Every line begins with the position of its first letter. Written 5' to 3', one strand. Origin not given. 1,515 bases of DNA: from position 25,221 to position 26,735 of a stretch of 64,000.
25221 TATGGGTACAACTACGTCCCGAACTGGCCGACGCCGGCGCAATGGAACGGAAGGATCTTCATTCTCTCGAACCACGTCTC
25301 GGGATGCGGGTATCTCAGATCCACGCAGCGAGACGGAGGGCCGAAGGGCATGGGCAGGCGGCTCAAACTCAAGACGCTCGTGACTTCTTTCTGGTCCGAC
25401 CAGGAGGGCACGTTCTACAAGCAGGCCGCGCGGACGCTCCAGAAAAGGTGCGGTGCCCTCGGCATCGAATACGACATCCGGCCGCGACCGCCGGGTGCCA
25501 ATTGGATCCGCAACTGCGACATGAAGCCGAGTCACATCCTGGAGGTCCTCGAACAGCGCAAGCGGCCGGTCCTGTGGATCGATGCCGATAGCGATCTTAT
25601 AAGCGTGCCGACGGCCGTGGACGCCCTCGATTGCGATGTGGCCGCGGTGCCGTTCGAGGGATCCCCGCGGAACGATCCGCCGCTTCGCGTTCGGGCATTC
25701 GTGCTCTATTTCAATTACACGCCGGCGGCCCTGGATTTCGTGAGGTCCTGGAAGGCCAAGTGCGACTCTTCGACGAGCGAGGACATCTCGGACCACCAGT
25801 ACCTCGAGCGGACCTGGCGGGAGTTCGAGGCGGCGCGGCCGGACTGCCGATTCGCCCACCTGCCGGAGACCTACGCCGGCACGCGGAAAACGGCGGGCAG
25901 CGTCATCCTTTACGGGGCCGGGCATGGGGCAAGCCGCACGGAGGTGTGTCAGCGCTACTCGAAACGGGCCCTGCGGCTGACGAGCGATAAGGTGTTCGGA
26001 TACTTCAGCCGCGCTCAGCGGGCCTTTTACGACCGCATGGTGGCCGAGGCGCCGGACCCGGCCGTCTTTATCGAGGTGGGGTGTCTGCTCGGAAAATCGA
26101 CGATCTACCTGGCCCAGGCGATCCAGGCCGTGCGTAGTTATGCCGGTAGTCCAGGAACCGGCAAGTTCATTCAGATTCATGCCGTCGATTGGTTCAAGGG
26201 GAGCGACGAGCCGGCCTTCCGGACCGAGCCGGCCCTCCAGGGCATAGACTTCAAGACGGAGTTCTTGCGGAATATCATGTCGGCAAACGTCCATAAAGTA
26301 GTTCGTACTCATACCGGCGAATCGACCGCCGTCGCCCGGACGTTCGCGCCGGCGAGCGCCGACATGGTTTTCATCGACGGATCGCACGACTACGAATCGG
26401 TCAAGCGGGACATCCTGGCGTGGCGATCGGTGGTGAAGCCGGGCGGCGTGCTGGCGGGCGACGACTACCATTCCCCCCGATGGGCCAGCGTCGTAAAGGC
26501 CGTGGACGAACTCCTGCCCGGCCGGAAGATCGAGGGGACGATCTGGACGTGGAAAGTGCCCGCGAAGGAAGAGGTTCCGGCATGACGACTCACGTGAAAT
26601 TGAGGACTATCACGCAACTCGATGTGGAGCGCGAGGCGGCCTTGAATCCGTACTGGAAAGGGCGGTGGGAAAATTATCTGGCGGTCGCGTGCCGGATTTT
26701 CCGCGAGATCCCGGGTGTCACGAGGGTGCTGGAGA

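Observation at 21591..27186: Glycan-active cassette (LamG lectin, beta-helix tailspike, GT-GT-methyltransferase, second methyltransferase) inserted between head-tail joining genes and the tail-tube gene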

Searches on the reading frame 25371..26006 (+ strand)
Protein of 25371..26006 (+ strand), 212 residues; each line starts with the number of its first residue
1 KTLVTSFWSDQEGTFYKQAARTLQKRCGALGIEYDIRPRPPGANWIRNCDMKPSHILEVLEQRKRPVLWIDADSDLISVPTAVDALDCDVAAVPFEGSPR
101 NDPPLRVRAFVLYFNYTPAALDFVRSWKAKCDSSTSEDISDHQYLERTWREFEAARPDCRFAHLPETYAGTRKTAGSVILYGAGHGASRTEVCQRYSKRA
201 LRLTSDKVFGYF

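Call 19: search_protein_families(library=pfam, alignment_id=A1, max_evalue=1)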
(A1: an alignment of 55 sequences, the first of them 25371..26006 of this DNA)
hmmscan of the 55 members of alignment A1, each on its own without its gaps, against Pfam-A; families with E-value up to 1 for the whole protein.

A. member 1, window:25371-26006:+ (212 aa): 0 families

B. families by the number of members that match (of 55 scanned): 20 families
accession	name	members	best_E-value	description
PF03407.22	Nucleotid_trans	26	6.4e-08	Nucleotide-diphospho-sugar transferase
PF15791.10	DMRT-like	1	0.0058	Doublesex-and mab-3-related transcription factor C1 and C2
PF21239.2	RLMM_N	1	0.016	Ribosomal RNA large subunit methyltransferase M, N-terminal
PF24331.1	Phage_zn_bind_7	1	0.026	Mycobacterial phage zinc binding domain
PF25279.1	Beta_prop_At2g24240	1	0.042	At2g24240-like, C-terminal beta propeller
PF23272.1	DUF7075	1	0.046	Domain of unknown function (DUF7075)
PF10369.15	ALS_ss_C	1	0.077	Small subunit of acetolactate synthase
PF01501.26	Glyco_transf_8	1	0.083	Glycosyl transferase family 8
PF13113.11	DUF3970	1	0.084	Protein of unknown function (DUF3970)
PF21283.2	EPCAM-Trop-2_C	1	0.088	EPCAM/Trop-2, C-terminal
PF19184.5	DUF5866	1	0.091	Family of unknown function (DUF5866)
PF13563.12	2_5_RNA_ligase2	1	0.1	2'-5' RNA ligase superfamily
PF22548.2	AEP-TOTE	1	0.1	TOTE conflict system, Archaeo-Eukaryotic Primase domain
PF05015.19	HigB-like_toxin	1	0.11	RelE-like toxin of type II toxin-antitoxin system HigB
PF14659.12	Phage_int_SAM_3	1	0.13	Phage integrase, N-terminal SAM-like domain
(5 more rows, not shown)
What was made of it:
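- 25371..26006 (+): GT-GT-MT protein, domain 2 (residues about 208-415): second GT-A domain with D279-A-D281. 26 of 55 relatives match PF03407 (best 6e-8, call 19).
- Closest known: PF03407 Nucleotid_trans / GT77-type GT-A transferases. Same: 26 of 55 family relatives match PF03407 (best 6e-8, call 19).
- Relatives match PF03407 (call 19).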

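Call 20: search_solved_structures(query=A1, max_evalue=1, show_alignments=2)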
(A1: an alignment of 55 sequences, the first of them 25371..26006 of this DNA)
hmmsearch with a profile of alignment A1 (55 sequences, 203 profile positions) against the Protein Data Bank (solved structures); distinct sequences matched with E-value up to 1: 2.
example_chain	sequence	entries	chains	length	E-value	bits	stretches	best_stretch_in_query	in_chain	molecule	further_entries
6mw5_A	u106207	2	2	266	0.012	18.5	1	64-167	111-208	UDP-galactose:glucoside-Skp1 alpha-D-galactosyltransferase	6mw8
8eoz_B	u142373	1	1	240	0.81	12.5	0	104-171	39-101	C3HR3_4r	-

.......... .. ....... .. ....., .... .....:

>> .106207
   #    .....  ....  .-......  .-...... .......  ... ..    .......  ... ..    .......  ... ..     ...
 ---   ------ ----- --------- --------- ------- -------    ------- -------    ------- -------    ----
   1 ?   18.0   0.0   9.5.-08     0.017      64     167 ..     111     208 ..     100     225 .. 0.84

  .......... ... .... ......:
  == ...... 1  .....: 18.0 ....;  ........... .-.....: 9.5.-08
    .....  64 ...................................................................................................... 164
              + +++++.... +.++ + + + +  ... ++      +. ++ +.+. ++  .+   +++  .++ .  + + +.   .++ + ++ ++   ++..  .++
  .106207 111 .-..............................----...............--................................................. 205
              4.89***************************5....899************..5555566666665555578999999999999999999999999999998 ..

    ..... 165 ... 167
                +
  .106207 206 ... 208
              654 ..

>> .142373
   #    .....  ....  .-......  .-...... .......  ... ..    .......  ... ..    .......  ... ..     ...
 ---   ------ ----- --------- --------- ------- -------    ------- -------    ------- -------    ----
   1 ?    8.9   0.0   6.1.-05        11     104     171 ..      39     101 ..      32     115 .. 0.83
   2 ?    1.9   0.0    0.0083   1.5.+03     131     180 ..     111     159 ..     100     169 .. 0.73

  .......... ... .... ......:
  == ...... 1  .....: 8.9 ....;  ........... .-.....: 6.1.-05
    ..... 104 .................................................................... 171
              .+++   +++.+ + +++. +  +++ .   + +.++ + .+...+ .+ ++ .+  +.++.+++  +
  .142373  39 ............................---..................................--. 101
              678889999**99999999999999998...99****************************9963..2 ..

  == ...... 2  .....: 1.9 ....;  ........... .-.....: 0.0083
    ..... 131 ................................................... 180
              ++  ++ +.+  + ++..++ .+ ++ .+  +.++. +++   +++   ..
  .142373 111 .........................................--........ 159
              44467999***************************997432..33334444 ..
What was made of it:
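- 25371..26006 (+): A profile matches AgtA (6mw5), E 0.012, with the DxD aligned (call 20).
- On GT-A fold, DxD nucleotide-sugar glycosyltransferases (PF03407/GT77-like): The DxD aligns with that of AgtA (call 20).
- On PBCV-1 A064R/A061L capsid-glycan capping system: No sequence-level match to A064R-D1 was found at E <= 1 (call 20).
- Closest known: Chlorovirus PBCV-1 A064R. Different: Sequence identity is about 10-12%, and no sequence-level match to A064R-D1 was found (call 20).
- Closest known: PF03407 Nucleotid_trans / GT77-type GT-A transferases. Same: A family profile matches AgtA with the DxD aligned (E 0.012, call 20).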

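Call 22: search_protein_families(library=phrogs, alignment_id=A1, max_evalue=0.001)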
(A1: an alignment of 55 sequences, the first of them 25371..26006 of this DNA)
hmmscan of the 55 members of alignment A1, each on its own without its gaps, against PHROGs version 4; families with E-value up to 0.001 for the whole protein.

A. member 1, window:25371-26006:+ (212 aa): 0 families

B. families by the number of members that match (of 55 scanned): 0 families
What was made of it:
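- Tried and rejected: No family matched (call 22).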

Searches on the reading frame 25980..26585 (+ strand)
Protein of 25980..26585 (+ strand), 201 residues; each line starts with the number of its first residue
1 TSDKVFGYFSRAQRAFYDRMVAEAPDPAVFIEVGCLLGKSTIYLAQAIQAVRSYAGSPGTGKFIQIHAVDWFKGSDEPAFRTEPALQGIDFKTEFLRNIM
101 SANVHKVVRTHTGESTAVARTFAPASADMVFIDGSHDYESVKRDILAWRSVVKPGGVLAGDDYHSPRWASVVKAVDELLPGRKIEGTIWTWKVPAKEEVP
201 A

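Call 42: search_solved_structures(query=window:25980-26585:+, max_evalue=0.01)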
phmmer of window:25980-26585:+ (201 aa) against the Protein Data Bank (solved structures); distinct sequences matched with E-value up to 0.01: 1.
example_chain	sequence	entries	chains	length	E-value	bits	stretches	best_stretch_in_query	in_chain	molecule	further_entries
6g7d_A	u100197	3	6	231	8.4e-07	32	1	2-162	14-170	Methyltransferase domain protein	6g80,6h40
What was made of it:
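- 26007..26585 (+): GT-GT-MT protein, domain 3 (residues about 430-612): class I SAM-dependent O-methyltransferase of the Methyltransf_24/CmcI type. PDB 6g7d (MeT1), E 8e-7 (call 42).
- On Methyltransf_24 (PF13578) / CmcI-TylF-type class I O-methyltransferases: PDB 6g7d, E 8.4e-7 (call 42).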
